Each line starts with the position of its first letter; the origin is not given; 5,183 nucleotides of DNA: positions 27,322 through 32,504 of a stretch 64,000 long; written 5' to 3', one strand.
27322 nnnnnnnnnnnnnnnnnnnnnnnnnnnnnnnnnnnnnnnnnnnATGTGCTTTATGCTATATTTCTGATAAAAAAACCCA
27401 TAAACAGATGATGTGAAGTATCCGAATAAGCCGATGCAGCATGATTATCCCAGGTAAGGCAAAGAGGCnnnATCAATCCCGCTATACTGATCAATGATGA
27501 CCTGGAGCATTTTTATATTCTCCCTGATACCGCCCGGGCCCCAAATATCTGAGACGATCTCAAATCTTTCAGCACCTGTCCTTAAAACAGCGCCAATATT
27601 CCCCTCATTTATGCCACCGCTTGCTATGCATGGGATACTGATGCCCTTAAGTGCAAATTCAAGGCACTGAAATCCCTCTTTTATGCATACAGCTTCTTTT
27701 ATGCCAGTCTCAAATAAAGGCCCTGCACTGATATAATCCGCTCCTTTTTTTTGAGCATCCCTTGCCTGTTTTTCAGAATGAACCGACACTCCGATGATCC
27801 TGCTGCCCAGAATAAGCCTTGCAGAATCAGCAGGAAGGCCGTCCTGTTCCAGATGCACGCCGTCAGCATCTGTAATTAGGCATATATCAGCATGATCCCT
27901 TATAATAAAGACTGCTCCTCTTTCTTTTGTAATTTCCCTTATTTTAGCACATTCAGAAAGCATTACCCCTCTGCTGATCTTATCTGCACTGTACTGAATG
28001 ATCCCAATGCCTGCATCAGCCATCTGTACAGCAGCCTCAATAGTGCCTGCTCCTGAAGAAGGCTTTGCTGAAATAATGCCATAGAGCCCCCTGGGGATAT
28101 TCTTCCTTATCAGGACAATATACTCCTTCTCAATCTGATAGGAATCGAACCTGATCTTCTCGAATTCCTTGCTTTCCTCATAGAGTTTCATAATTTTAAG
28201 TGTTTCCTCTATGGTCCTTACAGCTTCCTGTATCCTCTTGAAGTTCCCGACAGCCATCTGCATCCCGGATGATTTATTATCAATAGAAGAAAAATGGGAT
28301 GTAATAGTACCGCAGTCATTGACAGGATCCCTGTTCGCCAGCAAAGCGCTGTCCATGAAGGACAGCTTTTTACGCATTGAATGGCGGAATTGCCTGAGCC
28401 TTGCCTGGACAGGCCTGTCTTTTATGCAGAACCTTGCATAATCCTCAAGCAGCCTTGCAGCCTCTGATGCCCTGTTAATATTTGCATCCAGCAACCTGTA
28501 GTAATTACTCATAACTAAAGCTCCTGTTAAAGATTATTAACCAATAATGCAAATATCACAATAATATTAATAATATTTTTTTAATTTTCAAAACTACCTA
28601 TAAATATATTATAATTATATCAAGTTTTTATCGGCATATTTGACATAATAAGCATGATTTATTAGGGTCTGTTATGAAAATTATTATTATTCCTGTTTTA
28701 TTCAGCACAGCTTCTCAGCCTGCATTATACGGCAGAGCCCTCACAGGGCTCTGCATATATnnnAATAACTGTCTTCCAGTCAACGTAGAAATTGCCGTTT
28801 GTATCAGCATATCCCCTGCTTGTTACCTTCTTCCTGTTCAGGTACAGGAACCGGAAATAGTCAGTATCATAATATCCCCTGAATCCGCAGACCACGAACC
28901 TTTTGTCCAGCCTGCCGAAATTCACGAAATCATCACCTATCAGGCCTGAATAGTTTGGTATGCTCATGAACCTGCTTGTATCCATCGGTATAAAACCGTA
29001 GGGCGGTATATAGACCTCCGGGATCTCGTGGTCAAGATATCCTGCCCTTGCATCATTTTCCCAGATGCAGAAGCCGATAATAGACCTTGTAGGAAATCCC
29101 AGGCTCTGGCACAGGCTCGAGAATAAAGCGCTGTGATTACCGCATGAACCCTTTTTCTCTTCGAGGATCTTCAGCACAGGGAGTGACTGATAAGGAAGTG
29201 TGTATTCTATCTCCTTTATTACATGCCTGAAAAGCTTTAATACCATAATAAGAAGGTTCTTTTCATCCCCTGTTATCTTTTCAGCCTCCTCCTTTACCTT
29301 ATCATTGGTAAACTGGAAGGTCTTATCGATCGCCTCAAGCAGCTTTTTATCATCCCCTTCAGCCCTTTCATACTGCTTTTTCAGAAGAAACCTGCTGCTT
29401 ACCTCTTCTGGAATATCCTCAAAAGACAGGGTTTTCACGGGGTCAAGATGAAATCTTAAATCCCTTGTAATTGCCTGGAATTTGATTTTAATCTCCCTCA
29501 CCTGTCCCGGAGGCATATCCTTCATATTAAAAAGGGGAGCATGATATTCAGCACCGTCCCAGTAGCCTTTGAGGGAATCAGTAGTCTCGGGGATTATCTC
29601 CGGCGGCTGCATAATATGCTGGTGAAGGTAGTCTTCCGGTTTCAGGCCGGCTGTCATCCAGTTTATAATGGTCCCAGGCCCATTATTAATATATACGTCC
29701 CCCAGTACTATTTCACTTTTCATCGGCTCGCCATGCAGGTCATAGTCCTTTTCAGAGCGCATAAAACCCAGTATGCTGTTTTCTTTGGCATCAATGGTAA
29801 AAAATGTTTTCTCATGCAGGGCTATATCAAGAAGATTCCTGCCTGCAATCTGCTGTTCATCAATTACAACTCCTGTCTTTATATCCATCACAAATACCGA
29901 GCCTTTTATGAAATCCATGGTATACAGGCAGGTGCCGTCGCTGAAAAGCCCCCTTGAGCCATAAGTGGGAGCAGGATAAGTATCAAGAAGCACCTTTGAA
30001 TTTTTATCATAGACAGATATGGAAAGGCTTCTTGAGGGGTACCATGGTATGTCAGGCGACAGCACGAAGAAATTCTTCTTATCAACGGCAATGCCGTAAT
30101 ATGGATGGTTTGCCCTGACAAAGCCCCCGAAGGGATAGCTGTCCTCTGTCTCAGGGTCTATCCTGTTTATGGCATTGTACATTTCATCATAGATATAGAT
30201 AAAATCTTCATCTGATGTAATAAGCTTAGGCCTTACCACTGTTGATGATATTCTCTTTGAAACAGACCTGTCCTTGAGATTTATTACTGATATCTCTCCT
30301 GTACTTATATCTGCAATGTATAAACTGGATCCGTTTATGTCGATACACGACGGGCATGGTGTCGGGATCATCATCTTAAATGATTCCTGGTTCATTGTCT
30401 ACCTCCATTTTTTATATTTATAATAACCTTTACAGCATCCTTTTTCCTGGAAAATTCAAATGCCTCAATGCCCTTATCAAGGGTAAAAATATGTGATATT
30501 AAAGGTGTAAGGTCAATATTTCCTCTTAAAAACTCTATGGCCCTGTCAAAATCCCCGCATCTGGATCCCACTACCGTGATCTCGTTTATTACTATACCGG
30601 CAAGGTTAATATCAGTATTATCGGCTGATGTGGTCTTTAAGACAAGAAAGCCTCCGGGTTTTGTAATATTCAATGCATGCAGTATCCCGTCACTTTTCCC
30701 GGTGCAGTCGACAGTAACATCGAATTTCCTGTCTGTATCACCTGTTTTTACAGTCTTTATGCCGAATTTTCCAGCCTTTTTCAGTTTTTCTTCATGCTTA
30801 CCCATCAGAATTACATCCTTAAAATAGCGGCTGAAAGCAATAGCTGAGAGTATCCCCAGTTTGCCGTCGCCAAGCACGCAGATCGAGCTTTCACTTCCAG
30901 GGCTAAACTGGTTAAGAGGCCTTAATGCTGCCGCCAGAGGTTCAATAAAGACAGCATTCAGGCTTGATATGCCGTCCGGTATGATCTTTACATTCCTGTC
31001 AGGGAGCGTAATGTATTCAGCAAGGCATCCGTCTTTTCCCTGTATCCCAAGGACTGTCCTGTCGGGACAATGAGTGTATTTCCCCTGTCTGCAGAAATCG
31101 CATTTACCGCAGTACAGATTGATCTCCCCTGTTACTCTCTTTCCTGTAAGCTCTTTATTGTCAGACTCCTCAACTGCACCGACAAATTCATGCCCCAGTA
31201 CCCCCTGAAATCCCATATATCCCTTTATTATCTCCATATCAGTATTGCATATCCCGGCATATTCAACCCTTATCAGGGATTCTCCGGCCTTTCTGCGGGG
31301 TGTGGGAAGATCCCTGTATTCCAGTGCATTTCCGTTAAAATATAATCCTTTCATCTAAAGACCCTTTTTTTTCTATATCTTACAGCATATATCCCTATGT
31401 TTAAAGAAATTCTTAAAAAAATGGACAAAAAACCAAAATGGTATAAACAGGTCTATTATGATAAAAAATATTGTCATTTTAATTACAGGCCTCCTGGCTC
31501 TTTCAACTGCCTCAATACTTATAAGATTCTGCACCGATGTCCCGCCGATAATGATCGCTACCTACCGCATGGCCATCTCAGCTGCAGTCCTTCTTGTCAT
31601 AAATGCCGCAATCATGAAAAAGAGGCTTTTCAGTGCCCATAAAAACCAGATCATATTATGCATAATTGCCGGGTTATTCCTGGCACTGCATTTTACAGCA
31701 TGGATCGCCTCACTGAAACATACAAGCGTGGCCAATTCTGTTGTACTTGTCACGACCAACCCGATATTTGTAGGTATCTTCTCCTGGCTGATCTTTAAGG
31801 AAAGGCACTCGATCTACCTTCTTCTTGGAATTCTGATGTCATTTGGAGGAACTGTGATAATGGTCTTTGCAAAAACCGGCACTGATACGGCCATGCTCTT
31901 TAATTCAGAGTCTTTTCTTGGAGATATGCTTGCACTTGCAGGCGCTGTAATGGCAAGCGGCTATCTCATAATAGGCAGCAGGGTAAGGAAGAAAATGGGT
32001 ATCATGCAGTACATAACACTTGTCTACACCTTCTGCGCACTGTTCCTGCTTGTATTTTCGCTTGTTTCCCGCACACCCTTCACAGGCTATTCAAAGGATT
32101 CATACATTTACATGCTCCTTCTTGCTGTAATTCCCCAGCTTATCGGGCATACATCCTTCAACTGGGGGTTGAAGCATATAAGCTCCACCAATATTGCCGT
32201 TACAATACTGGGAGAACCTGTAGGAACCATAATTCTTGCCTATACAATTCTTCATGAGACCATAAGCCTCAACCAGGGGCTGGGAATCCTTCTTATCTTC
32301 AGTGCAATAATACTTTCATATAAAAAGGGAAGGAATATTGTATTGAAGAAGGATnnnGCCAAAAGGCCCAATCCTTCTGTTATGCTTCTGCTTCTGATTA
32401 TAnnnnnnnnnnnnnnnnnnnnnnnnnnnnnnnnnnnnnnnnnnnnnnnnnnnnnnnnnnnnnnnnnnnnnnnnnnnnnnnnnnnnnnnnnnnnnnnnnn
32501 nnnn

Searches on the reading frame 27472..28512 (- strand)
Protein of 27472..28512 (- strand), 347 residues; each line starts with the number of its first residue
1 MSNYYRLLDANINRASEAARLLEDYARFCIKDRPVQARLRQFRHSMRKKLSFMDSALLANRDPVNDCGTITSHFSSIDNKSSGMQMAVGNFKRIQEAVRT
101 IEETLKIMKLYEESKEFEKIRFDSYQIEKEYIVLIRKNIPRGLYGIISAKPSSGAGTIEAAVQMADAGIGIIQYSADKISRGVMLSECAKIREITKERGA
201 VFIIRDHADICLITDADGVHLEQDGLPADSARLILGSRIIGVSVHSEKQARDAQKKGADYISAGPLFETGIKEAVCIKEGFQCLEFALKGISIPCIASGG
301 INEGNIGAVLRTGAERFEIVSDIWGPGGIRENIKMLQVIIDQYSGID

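Call 50: search_protein_families(library=pfam, proteins=[window:27472-28512:-], max_evalue=0.0001)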
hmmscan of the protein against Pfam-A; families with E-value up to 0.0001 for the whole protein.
window:27472-28512:- (347 aa): 3 families
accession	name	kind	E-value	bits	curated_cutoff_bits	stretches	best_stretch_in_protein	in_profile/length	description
PF02581.23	TMP-TENI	-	8.1e-42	143.1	27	1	143-323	1-180/180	Thiamine monophosphate synthase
PF17792.6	ThiD2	-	2.4e-32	112.4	23.5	1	6-130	1-124/124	ThiD2 family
PF03060.21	NMO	-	7.5e-05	22.7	28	0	241-316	140-218/331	Nitronate monooxygenase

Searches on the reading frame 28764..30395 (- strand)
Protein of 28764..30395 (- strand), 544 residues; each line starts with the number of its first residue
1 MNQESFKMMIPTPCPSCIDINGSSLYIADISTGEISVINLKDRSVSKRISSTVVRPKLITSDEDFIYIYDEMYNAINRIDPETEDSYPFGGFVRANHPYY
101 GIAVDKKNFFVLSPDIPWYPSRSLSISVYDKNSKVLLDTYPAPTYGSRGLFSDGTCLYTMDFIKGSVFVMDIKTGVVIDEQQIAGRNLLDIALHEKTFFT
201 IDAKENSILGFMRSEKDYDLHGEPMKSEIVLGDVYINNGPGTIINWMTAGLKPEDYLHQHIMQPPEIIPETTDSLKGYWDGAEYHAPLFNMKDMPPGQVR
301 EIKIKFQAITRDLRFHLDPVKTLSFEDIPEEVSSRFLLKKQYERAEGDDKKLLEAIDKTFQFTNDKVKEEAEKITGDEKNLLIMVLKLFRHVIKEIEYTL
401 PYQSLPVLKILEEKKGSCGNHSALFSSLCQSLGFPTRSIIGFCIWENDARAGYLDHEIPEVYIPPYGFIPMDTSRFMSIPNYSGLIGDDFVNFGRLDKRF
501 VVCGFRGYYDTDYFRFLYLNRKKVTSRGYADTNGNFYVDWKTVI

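Call 50: search_protein_families(library=pfam, proteins=[window:28764-30395:-], max_evalue=0.0001)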
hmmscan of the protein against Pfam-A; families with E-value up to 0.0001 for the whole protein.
window:28764-30395:- (544 aa): 1 family
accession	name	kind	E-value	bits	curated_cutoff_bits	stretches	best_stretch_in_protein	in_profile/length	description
PF01841.26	Transglut_core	-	1.1e-15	58.2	23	1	371-473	4-108/108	Transglutaminase-like superfamily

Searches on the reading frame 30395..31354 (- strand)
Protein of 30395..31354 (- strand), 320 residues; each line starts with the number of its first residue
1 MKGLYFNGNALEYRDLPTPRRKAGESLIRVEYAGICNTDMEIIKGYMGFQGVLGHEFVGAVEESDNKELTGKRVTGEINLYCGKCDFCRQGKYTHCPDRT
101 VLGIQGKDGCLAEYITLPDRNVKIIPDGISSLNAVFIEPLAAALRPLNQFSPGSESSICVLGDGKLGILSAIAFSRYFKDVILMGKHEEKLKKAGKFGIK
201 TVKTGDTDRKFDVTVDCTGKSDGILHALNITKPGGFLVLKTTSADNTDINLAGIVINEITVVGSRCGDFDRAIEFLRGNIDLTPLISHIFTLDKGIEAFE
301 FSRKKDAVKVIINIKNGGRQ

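Call 50: search_protein_families(library=pfam, proteins=[window:30395-31354:-], max_evalue=0.0001)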
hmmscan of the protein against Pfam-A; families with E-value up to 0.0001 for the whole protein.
window:30395-31354:- (320 aa): 3 families
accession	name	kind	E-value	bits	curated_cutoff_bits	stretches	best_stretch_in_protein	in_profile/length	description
PF08240.17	ADH_N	-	1.4e-22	80.3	23.5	1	23-127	2-104/104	Alcohol dehydrogenase GroES-like domain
PF00107.32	ADH_zinc_N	-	5e-09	36.6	31.8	1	180-272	16-123/129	Zinc-binding dehydrogenase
PF16912.11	Glu_dehyd_C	-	2e-08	34.4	34.9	1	154-314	30-211/211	Glucose dehydrogenase C-terminus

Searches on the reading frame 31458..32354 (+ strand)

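Call 50: search_protein_families(library=pfam, proteins=[window:31458-32354:+], max_evalue=0.0001)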
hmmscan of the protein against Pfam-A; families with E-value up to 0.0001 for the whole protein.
window:31458-32354:+ (299 aa): 1 family
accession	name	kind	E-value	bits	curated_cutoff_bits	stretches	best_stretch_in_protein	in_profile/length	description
PF00892.27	EamA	-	5e-38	130.9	28.2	2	154-287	2-133/135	EamA-like transporter family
